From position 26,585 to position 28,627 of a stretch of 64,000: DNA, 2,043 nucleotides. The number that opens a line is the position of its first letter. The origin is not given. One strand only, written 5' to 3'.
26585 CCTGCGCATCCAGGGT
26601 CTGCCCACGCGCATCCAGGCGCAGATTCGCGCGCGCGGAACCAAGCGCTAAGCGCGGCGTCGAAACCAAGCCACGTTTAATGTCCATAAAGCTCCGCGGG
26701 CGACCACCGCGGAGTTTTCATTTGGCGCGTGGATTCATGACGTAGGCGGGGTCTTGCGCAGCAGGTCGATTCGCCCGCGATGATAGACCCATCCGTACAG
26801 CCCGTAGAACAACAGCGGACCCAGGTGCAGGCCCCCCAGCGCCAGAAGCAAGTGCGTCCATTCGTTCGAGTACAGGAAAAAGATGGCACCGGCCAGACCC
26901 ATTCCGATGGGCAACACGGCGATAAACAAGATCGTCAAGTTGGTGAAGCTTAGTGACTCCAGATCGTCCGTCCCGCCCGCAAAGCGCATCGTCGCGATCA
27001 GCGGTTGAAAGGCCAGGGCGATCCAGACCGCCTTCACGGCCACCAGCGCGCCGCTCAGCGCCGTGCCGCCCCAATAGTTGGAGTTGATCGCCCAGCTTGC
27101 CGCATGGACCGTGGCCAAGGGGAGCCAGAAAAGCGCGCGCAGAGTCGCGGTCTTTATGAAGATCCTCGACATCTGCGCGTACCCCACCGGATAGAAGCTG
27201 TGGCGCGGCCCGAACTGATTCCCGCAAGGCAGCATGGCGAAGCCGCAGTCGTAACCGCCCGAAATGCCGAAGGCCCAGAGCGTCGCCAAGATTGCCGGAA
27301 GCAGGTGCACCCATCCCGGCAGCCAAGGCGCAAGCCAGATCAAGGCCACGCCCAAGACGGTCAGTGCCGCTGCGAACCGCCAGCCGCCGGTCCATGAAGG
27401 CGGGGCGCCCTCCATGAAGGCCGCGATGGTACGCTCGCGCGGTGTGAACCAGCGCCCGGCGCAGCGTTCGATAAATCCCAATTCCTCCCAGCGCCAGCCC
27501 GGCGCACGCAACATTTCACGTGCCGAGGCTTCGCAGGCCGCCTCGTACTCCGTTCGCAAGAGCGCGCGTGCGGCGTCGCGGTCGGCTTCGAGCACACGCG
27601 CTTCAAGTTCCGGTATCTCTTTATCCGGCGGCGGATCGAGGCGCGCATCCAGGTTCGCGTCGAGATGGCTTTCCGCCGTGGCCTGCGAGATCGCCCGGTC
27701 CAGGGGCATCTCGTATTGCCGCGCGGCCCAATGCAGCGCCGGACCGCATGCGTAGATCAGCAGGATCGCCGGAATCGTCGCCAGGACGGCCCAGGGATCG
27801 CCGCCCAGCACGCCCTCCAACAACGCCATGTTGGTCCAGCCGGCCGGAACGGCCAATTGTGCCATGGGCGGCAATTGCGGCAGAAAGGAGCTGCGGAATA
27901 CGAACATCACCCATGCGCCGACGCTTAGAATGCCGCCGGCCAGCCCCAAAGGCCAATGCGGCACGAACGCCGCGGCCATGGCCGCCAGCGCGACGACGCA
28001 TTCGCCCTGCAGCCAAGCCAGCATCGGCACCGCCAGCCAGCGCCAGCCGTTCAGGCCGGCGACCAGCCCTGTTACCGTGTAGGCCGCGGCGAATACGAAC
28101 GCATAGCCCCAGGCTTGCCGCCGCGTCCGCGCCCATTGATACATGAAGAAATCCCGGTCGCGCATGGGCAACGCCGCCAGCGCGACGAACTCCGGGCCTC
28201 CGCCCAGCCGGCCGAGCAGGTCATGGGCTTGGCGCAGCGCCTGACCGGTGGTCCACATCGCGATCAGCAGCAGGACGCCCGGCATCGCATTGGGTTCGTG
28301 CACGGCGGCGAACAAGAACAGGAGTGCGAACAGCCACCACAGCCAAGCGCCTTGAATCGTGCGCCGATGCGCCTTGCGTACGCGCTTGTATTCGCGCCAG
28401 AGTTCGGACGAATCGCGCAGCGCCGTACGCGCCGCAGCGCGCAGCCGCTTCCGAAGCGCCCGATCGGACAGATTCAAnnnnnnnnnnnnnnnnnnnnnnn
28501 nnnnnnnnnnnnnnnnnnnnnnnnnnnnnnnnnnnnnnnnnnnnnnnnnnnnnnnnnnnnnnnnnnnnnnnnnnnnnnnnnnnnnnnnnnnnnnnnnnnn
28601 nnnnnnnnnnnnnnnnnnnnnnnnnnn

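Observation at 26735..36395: Six-gene operon: GntR/LacI-hybrid regulator, three tandem paralogous secreted Kelch beta-propellers, ABC ATPase and atypical giant permease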

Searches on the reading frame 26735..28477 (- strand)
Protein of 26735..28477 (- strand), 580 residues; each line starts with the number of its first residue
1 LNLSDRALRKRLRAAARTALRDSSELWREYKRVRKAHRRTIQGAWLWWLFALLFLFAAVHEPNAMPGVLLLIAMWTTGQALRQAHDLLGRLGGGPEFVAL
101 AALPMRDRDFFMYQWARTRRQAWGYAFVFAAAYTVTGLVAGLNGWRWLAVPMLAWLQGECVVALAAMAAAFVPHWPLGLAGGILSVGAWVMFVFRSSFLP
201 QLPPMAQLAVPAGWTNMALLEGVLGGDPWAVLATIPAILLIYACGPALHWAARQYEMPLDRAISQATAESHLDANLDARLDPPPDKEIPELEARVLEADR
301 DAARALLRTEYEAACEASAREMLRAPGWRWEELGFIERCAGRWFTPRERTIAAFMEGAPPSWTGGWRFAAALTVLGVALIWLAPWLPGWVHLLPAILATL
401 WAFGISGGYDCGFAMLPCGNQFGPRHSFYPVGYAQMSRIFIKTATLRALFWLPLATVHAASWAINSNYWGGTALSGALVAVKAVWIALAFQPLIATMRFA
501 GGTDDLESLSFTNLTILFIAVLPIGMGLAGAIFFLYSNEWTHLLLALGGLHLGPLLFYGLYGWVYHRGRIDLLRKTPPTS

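Call 4: search_protein_families(library=pfam, proteins=[window:26735-28477:-], max_evalue=0.1)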
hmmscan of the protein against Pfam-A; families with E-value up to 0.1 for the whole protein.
window:26735-28477:- (580 aa): 0 families

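Call 5: search_protein_families(library=ncbifam, proteins=[window:26735-28477:-], max_evalue=0.1)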
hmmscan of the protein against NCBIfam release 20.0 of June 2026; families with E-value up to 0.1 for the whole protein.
window:26735-28477:- (580 aa): 0 families

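Call 9: find_encoding_contigs(protein=window:26735-28477:-, flank=10000, max_places=6)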
Protein window:26735-28477:- (580 aa): 2 contigs read that carry it; 2 places shown.
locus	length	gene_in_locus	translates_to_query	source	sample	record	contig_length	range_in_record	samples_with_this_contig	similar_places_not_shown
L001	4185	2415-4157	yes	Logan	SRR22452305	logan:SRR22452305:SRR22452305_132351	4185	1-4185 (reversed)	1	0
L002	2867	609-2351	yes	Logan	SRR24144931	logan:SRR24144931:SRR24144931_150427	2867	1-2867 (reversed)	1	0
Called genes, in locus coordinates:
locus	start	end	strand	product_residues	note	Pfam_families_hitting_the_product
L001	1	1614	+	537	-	?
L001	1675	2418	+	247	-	PF00005:ABC_tran, PF13304:AAA_21 (faint)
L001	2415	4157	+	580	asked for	-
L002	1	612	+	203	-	?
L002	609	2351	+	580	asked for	-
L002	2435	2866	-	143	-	?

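Call 10: find_homologous_proteins(query=window:26735-28477:-)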
Query window:26735-28477:- (580 aa): 2 proteins with E <= 0.001 among 8000 candidates.
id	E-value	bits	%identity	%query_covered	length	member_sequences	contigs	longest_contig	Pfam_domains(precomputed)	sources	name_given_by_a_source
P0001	0.0e+0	1215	92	100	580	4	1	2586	-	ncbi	-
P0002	1.0e-27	115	32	99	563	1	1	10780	-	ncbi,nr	ncbi:MAG: hypothetical protein HYY24_26355 [Verrucomicrobia bacterium]|nr:hypothetical protein [Verr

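Call 12: find_encoding_contigs(protein=P0002, flank=10000, max_places=4)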
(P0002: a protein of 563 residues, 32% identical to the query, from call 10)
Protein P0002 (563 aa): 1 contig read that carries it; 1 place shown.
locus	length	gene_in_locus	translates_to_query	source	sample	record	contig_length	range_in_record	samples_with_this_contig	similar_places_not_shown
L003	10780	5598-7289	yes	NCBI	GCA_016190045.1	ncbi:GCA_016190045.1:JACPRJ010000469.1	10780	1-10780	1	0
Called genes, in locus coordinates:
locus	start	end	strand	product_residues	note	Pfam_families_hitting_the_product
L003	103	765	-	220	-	PF06439:3keto-disac_hyd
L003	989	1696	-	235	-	PF06790:UPF0259, PF25231:DUF7847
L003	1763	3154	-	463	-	PF01408:GFO_IDH_MocA, PF22725:GFO_IDH_MocA_C3 (faint), PF19051:GFO_IDH_MocA_C2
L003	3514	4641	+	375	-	PF00155:Aminotran_1_2, PF01041:DegT_DnrJ_EryC1, PF01053:Cys_Met_Meta_PP (weak), PF01212:Beta_elim_lyase (weak)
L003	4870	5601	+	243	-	PF00005:ABC_tran, PF13304:AAA_21 (weak)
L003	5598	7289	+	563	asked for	-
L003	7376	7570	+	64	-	-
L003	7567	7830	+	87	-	-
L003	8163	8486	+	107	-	PF01909:NTP_transf_2, PF18765:Polbeta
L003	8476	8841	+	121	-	PF01934:HepT-like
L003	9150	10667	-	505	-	PF07731:Cu-oxidase_2 (faint), PF07732:Cu-oxidase_3, PF13473:Cupredoxin_1 (faint), PF00127:Copper-bind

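Call 28: search_protein_representatives(alignment_id=A1)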
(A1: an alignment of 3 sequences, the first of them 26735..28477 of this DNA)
Query: 3 sequences, 580 profile positions. Proteins with E-value up to 0.001 (for the whole library): 728; up to 1e-10: 535; up to 1e-30: 200. The best 150 are listed.
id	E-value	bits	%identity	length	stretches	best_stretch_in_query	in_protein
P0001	0.0e+00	1154.2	-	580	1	1-580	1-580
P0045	7.4e-150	517.0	-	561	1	1-577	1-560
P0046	4.7e-73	263.4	-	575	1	4-578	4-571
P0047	6.3e-73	263.0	-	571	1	2-577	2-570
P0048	2.4e-69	251.1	-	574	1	1-574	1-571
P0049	1.5e-65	238.6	-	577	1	7-576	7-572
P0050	1.7e-64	235.1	-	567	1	3-576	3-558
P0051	1.1e-63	232.4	-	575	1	7-578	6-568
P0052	9.2e-63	229.4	-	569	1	1-576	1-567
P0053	2.3e-62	228.1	-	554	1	1-578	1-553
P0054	1.1e-59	219.2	-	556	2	326-575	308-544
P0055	9.8e-58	212.8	-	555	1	1-575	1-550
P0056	1.1e-57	212.6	-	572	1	1-577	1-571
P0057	2.2e-57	211.6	-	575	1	3-577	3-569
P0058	1.3e-56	209.1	-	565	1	1-575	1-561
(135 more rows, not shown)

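Call 33: find_homologous_proteins(query=A3, max_evalue=1e-10)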
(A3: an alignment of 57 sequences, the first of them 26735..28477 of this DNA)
Query A3 (57 sequences) (580 aa, profile of the alignment): 2 proteins with E <= 1e-10 among 8000 candidates.
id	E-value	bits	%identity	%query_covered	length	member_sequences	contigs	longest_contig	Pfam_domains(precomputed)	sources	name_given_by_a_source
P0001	7.7e-164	564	92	100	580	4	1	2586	-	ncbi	-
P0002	3.2e-159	549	32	99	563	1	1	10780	-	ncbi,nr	ncbi:MAG: hypothetical protein HYY24_26355 [Verrucomicrobia bacterium]|nr:hypothetical protein [Verr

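Call 38: find_related_loci(query=A4, collection=genome_contigs, flank=10000)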
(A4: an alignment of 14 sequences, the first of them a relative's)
Query A4 (563 aa) in genome_contigs; peptide patterns used: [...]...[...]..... (x = any residue, [..] = any of these).
34 stretches matched a pattern; 7 encode a relative of the query (tblastn E <= 1e-3); 7 distinct loci.
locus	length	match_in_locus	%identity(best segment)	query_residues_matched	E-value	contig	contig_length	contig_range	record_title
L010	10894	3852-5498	32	4-559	8e-56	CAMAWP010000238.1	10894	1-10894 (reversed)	MAG: Akkermansia muciniphila isolate MaH-09apr19-44 genome assembly, contig: MaH-09apr19-C15268, whole genome shotgun se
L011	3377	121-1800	29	7-559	4e-38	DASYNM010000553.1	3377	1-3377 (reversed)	MAG TPA_asm: Verrucomicrobiia bacterium isolate SMAG_U4403 k141_5316367, whole genome shotgun sequence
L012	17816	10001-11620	28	19-559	8e-38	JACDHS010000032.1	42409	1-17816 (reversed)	MAG: Verrucomicrobia bacterium isolate MGR_bin444 SD2911_NODE_119_length_42409_cov_2.210231, whole genome shotgun sequen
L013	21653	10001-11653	27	8-558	2e-36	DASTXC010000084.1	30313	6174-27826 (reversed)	MAG TPA_asm: Verrucomicrobiia bacterium isolate SMAG_U2404 k141_1355369, whole genome shotgun sequence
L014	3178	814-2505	30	7-563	2e-32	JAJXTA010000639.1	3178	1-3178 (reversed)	MAG: bacterium isolate BP4.bin29 NODE_53001_length_3178_cov_1.191413, whole genome shotgun sequence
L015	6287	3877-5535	29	7-559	1e-28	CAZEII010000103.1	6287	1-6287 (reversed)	MAG TPA_asm: uncultured Acidobacteriota bacterium isolate binchicken_co185_71 genome assembly, contig: NODE_25353_length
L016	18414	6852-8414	26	6-529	1e-16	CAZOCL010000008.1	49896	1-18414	MAG TPA_asm: uncultured Klebsiella sp. isolate SRP193066_co2_110 genome assembly, contig: NODE_256_length_49896_cov_10.7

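Call 40: search_protein_families(library=pfam, proteins=[L010:5544-6263:+, L010:6349-7608:+, L012:7878-9032:+, L012:12017-13504:+, L013:7979-9109:+, L013:11629-13965:-, L016:8552-9607:-, L011:1908-3005:+, L016:3762-5336:-, L012:6944-7630:-], max_evalue=0.001)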
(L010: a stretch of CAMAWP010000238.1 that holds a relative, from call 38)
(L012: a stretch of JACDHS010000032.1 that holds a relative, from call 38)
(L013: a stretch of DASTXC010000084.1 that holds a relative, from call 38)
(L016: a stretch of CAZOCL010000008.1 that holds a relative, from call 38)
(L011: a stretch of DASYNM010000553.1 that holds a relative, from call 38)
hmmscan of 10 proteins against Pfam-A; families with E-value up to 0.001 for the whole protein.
L010:5544-6263:+ (239 aa): 1 family
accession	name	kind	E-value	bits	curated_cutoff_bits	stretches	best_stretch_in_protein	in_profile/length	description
PF04474.17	DUF554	-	3.6e-62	210.1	25.1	1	2-236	1-220/220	Protein of unknown function (DUF554)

L010:6349-7608:+ (419 aa): 4 families
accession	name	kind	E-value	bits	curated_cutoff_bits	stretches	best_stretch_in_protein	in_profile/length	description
PF22725.1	GFO_IDH_MocA_C3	-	1.5e-27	96.5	27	1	165-289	1-123/124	GFO/IDH/MocA C-terminal domain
PF01408.29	GFO_IDH_MocA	-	1.3e-23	84.4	24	1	37-155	2-119/120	Oxidoreductase family, NAD-binding Rossmann fold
PF02894.22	GFO_IDH_MocA_C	-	1.1e-22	81.3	22.9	1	169-380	1-217/218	Oxidoreductase family, C-terminal alpha/beta domain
PF03447.22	NAD_binding_3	-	0.00038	21.6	24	1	42-151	1-112/116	Homoserine dehydrogenase, NAD binding domain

L012:7878-9032:+ (384 aa): 5 families
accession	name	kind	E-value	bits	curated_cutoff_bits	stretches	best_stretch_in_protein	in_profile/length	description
PF03193.22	RsgA_GTPase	-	4.2e-41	141.1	30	1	106-282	3-174/174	RsgA GTPase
PF01926.29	MMR_HSR1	-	3.2e-06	27.7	21.9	1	215-294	1-72/113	50S ribosome-binding GTPase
PF00005.33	ABC_tran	-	6.9e-06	27.1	25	1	204-245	2-47/137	ABC transporter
PF00009.33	GTP_EFTU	-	0.00018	21.6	26.5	0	126-206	90-178/188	Elongation factor Tu GTP binding domain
PF02421.24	FeoB_N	-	0.00055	19.9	27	0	215-284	2-65/156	Ferrous iron transport protein B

L012:12017-13504:+ (495 aa): 25 families
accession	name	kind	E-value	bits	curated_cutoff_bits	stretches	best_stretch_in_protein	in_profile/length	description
PF06745.19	ATPase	-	1.6e-74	250.6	26.6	2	13-238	2-229/231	KaiC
PF13481.12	AAA_25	-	3.6e-17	63.1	27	2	254-373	16-156/195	AAA domain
PF13191.12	AAA_16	-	4.3e-10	40.8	32.6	1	29-177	23-142/167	AAA ATPase domain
PF00154.27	RecA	-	6.4e-10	39.4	27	1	9-66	30-88/262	recA bacterial DNA recombination protein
PF03796.21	DnaB_C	-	7e-10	39.1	27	1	13-72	3-62/255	DnaB-like helicase C terminal domain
PF20720.3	nSTAND3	-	3.3e-09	37.1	27.2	1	28-64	15-51/155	Novel STAND NTPase 3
PF07088.17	GvpD_P-loop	-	5.5e-09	36.6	24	1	34-210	14-187/189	GvpD gas vesicle protein, P-loop domain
PF01695.23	IstB_IS21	-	1.1e-08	35.3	24.1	0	274-322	95-142/238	IstB-like ATP binding protein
PF13401.12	AAA_22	-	1.4e-08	35.5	27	0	31-148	6-110/130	AAA domain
PF24883.2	NPHP3_N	-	2.7e-07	31.4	24.8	0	30-143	22-137/164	Nephrocystin 3, N-terminal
PF07728.20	AAA_5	-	5.3e-07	30.2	22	0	275-296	3-24/139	AAA domain (dynein-related subfamily)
PF13173.12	AAA_14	-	6e-07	30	27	1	30-133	2-78/129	AAA domain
PF13479.12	AAA_24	-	3.4e-06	27.5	27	0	33-59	5-23/195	AAA domain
PF25199.1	nSTAND_NTPase5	-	4.7e-06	26.9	34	0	275-311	45-81/145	Novel STAND NTPase 5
PF05729.18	NACHT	-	4.8e-06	26.9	26.7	0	277-307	6-38/167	NACHT domain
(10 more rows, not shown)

L013:7979-9109:+ (376 aa): 1 family
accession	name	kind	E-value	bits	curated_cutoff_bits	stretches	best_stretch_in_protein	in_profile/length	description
PF09983.15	JetD_C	-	1.3e-10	41.3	22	1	267-354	31-116/179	Wadjet protein JetD, C-terminal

L013:11629-13965:- (778 aa): 3 families
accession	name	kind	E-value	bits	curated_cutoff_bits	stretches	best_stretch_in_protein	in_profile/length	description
PF04151.21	PPC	-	2.2e-17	64.1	25.9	1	296-355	5-69/70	Bacterial pre-peptidase C-terminal domain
PF07968.17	Leukocidin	-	5.3e-05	23.6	22.4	0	541-580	108-146/256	Leukocidin/Hemolysin toxin family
PF25679.1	DUF7947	-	0.00046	20.6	27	0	203-219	12-28/79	Family of unknown function (DUF7947)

L016:8552-9607:- (351 aa): 1 family
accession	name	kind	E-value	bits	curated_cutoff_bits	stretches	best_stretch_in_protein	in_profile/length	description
PF01207.24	Dus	-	1.4e-54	185.7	20.4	1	22-300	2-281/311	Dihydrouridine synthase (Dus)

L011:1908-3005:+ (365 aa): 2 families
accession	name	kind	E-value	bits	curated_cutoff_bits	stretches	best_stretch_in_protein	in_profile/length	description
PF13377.12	Peripla_BP_3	-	2.5e-16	60.6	26.5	1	199-356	3-166/167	Periplasmic binding protein-like domain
PF00392.27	GntR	-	8.7e-08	32.2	27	1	13-63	4-56/64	Bacterial regulatory proteins, gntR family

L016:3762-5336:- (524 aa): 0 families

L012:6944-7630:- (228 aa): 2 families
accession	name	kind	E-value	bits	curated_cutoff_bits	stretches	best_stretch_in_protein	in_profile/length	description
PF07963.17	N_methyl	-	3.9e-07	29.8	21.2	1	13-36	4-27/27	Prokaryotic N-terminal methylation motif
PF07596.16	SBP_bac_10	-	3.5e-05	24.4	23.3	1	41-116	2-75/268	Protein of unknown function (DUF1559)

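Call 49: find_related_loci(query=A4, collection=metagenome_contigs, flank=10000)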
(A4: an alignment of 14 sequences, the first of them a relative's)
Query A4 (563 aa) in metagenome_contigs; peptide patterns used: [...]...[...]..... (x = any residue, [..] = any of these).
96 stretches matched a pattern; 28 encode a relative of the query (tblastn E <= 1e-3); 28 distinct loci.
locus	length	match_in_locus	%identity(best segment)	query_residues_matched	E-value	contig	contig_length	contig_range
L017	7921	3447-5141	28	1-559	2e-48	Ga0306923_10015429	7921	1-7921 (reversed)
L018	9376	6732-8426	28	1-559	2e-48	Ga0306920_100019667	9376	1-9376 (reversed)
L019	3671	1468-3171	29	1-563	8e-45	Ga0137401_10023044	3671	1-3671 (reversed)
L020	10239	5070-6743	30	8-559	1e-42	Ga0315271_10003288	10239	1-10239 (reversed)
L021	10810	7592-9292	29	1-563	5e-37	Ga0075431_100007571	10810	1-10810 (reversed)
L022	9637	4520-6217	30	1-559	3e-35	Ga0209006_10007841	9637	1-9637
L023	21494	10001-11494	30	68-559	7e-41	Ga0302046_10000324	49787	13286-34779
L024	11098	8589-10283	25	1-563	3e-29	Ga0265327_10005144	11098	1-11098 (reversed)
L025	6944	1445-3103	29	7-559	4e-28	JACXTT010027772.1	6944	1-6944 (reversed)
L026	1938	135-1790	27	1-561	3e-28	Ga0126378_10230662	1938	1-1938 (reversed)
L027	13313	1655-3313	26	1-561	4e-26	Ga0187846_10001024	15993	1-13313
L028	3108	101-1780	26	1-558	2e-25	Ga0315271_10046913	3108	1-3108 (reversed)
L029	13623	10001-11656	27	1-561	1e-22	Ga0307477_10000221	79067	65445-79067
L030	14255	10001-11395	28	96-559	1e-22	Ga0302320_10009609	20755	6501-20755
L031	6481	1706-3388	24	1-559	5e-21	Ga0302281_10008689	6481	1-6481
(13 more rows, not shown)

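Call 50: predict_structure(alignment_id=A3)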
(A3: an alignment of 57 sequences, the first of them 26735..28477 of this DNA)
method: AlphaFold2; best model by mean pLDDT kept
length: 580 residues; sequences in the alignment: 57
mean_pLDDT: 84.3   pTM: 0.69
mean pLDDT of the five models: 84.3, 84.2, 83.6, 82.6, 82.4
residues with pLDDT >= 90: 273; 70-90: 206; 50-70: 86; < 50: 15
segments of 3 or more residues with pLDDT < 50: 1-5, 265-272
pLDDT, mean of each block of 10 residues (from residue 1): 46 76 86 72 65 71 85 92 92 72 73 88 86 89 90 94 95 93 90 84 88 95 94 95 94 81 49 54 71 76 66 64 74 96 93 89 95 97 94 92 77 80 83 92 95 98 91 95 95 92 77 83 94 93 94 95 85 72
secondary structure, 60 per line:
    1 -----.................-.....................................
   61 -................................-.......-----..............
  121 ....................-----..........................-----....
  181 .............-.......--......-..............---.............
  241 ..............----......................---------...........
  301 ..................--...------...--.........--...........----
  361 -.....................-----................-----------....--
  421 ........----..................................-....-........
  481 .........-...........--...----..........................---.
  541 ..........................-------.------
elements in order: H6-22 H24-60 H62-93 H95-101 H107-140 H146-171 H177-193 H195-201 H204-209 H211-224 H228-254 H259-280 H290-318 H335-343 H346-356 H362-382 H388-403 E415-418 E421-424 H425-428 H433-466 H468-471 H473-489 H491-501 H511-536 H540-566

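Call 70: search_protein_families(library=pfam, alignment_id=A3, max_evalue=0.01)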
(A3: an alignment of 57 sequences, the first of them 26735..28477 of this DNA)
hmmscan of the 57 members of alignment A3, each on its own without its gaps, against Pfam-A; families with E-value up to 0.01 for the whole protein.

A. member 1, window:26735-28477:- (580 aa): 0 families

B. families by the number of members that match (of 57 scanned): 3 families
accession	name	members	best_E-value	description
PF21392.3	COQ9_N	1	0.0019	Ubiquinone biosynthesis protein COQ9, N-terminal domain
PF04246.17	RseC_MucC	1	0.0052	Positive regulator of sigma(E), RseC/MucC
PF15284.11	PAGK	1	0.0081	Phage-encoded virulence factor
